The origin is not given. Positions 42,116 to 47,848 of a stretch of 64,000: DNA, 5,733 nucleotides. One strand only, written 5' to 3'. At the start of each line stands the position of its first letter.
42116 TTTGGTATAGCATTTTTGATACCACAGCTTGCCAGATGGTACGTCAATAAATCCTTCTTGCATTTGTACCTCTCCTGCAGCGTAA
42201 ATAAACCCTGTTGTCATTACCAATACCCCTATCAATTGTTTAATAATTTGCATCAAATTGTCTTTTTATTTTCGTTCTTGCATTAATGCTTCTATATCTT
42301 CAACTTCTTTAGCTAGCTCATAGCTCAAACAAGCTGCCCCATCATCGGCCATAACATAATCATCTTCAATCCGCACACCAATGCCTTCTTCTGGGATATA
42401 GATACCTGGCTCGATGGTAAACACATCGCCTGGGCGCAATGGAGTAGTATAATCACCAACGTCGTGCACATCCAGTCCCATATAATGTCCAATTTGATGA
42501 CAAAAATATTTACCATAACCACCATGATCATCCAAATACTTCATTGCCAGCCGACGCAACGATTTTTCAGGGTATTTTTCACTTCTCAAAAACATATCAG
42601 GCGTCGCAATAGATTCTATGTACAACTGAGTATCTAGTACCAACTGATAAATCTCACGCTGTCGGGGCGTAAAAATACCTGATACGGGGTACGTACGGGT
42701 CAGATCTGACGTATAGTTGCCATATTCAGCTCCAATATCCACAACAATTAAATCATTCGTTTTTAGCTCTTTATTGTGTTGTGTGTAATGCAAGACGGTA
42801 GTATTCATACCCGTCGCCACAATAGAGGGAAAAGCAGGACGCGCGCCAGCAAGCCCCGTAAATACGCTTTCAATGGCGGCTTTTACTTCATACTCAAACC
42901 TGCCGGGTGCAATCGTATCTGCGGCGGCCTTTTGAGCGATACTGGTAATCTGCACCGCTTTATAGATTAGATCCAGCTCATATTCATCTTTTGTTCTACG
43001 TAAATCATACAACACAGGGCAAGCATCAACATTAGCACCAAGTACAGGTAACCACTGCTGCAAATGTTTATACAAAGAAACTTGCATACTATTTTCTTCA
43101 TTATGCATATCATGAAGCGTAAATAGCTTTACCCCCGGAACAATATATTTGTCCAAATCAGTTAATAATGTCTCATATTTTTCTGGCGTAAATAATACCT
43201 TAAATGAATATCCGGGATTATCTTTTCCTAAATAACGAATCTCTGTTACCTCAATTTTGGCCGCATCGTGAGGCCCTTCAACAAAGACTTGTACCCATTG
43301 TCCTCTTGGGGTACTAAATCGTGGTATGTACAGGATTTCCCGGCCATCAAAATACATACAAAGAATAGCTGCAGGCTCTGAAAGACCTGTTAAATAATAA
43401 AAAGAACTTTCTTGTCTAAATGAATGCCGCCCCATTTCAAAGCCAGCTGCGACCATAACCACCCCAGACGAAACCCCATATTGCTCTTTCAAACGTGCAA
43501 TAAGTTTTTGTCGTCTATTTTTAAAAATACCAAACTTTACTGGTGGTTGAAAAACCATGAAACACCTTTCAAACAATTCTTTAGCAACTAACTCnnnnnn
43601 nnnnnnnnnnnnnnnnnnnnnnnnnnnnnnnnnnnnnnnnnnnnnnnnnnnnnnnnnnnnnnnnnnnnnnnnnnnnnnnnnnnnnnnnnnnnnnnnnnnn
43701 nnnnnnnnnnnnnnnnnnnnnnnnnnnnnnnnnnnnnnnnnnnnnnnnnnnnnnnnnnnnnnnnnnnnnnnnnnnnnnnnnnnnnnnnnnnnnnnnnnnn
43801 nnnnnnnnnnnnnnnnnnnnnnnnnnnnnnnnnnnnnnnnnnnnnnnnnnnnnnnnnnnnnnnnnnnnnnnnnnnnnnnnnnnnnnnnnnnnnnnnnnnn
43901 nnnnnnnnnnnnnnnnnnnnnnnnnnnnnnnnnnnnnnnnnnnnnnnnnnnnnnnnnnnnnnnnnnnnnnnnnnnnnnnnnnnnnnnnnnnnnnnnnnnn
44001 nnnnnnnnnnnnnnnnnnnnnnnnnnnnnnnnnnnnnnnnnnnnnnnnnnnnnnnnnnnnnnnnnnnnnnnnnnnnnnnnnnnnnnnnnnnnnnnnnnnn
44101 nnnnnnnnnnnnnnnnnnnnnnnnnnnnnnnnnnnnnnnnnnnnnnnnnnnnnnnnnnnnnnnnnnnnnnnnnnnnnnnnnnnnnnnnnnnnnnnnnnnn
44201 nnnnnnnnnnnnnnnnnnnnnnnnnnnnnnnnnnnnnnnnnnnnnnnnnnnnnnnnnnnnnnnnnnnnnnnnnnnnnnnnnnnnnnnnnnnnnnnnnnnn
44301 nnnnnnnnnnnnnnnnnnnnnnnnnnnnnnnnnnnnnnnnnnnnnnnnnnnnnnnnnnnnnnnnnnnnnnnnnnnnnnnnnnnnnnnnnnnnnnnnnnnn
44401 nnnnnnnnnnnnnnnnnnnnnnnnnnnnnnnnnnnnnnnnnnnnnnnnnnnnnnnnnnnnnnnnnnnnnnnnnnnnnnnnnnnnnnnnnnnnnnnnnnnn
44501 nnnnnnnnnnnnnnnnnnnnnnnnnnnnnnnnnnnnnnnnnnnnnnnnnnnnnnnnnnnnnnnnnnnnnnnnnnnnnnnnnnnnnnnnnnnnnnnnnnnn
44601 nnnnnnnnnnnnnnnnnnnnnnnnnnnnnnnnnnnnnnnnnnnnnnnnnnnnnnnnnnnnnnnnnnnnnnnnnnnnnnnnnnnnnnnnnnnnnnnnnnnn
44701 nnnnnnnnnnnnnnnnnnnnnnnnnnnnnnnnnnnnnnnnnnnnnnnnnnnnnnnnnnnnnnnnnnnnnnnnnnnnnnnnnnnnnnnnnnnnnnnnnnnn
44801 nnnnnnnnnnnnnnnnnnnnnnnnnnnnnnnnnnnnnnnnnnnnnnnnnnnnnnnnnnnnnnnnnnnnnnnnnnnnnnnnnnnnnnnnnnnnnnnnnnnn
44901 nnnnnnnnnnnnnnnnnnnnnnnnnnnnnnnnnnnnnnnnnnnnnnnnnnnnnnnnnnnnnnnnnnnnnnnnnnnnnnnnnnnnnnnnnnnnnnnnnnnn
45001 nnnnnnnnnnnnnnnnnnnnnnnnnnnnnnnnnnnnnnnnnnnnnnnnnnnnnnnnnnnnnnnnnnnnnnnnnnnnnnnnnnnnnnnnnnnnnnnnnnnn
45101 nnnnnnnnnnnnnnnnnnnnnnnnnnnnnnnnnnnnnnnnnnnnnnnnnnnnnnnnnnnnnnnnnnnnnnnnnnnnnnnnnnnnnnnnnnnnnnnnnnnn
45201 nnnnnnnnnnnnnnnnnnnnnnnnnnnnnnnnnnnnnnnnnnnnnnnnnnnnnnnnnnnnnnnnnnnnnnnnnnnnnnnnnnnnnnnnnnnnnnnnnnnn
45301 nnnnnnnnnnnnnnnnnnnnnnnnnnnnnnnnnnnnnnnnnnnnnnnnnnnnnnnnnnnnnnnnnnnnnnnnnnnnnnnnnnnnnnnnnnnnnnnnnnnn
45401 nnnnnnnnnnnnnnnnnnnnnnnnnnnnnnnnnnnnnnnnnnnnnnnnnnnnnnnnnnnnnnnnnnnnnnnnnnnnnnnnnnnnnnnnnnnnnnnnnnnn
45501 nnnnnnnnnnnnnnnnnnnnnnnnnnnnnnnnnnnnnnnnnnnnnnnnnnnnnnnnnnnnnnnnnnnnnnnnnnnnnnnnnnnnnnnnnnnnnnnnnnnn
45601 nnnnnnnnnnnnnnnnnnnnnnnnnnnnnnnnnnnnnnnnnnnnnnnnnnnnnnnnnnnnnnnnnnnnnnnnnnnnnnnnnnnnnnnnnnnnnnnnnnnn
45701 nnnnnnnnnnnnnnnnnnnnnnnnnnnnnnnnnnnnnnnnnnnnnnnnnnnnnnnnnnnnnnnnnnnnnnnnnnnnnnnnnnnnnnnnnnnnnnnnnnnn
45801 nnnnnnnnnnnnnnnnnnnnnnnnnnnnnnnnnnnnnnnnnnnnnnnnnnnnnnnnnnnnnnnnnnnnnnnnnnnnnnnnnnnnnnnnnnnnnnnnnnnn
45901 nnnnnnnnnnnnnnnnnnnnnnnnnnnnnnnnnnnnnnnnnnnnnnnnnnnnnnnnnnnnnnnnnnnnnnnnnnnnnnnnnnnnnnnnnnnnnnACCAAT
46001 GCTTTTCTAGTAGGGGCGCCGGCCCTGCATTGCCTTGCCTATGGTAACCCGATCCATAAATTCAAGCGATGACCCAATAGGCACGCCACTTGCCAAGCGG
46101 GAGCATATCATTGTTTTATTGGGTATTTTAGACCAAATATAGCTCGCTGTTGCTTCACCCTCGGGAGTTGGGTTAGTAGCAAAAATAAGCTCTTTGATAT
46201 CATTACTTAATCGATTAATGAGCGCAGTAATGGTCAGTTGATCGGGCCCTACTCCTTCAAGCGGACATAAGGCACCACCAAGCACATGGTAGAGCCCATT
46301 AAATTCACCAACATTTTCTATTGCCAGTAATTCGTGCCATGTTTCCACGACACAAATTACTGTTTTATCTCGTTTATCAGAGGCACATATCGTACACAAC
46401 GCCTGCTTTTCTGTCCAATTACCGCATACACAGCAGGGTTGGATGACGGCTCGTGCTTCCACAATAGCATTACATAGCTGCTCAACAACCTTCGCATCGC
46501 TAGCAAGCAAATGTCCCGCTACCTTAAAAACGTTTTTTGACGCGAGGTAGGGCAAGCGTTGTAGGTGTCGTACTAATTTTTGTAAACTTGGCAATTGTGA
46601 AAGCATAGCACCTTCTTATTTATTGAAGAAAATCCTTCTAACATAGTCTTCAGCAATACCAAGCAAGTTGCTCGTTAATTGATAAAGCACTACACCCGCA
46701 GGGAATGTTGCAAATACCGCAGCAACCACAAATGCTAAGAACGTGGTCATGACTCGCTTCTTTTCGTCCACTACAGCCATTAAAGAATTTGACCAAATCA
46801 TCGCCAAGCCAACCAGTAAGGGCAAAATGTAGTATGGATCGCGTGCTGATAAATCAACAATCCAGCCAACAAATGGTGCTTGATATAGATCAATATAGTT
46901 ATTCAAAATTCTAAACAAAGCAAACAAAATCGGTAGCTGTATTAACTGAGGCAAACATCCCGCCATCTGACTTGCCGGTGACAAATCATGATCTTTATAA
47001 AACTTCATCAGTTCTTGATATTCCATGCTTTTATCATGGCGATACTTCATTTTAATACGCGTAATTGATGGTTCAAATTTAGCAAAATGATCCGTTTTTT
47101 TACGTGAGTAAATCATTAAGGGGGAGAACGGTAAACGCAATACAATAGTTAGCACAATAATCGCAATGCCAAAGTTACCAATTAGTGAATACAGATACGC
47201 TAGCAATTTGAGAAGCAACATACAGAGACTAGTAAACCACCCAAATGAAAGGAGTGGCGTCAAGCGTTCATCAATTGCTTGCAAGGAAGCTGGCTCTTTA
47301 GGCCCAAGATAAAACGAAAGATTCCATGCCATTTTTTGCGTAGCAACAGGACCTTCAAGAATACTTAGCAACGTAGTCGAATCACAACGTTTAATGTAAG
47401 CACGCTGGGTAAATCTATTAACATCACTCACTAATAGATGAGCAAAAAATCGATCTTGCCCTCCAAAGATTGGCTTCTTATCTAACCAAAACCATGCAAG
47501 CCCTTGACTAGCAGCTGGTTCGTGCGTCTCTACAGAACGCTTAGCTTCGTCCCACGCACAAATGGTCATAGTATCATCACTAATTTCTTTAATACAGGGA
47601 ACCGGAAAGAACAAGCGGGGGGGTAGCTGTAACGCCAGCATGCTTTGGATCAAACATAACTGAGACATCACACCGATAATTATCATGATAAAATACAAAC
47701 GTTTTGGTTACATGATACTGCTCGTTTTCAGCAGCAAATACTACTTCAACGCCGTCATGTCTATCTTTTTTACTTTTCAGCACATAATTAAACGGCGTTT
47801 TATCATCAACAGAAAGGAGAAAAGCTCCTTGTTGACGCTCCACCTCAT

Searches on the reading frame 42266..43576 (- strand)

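Call 67: search_protein_families(library=pfam, proteins=[window:42266-43576:-], max_evalue=0.001)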
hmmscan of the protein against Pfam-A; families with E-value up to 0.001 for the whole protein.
window:42266-43576:- (436 aa): 2 families
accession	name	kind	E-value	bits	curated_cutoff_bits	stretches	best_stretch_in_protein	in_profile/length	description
PF00557.29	Peptidase_M24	-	7.5e-52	176.6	23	1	203-409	2-206/208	Metallopeptidase family M24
PF05195.22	AMP_N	-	1.2e-10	41.6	24.6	1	18-95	1-82/121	Aminopeptidase P, N-terminal domain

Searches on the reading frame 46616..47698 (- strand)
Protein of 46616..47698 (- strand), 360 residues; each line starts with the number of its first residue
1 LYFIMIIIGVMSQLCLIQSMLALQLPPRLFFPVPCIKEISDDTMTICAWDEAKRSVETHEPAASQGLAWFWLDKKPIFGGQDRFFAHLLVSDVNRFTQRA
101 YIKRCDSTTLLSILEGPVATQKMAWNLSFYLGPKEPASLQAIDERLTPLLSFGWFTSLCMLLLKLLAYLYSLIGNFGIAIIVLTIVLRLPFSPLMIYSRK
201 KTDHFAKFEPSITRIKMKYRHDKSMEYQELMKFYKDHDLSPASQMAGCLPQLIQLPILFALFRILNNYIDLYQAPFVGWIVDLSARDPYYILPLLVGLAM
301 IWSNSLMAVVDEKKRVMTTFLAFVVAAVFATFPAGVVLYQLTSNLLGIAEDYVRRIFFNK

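Call 67: search_protein_families(library=pfam, proteins=[window:46616-47698:-], max_evalue=0.001)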
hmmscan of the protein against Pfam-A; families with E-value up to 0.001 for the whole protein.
window:46616-47698:- (360 aa): 1 family
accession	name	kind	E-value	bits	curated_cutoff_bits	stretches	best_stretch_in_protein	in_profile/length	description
PF02096.25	60KD_IMP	-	1.2e-40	139.6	35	1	176-353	1-160/163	60Kd inner membrane protein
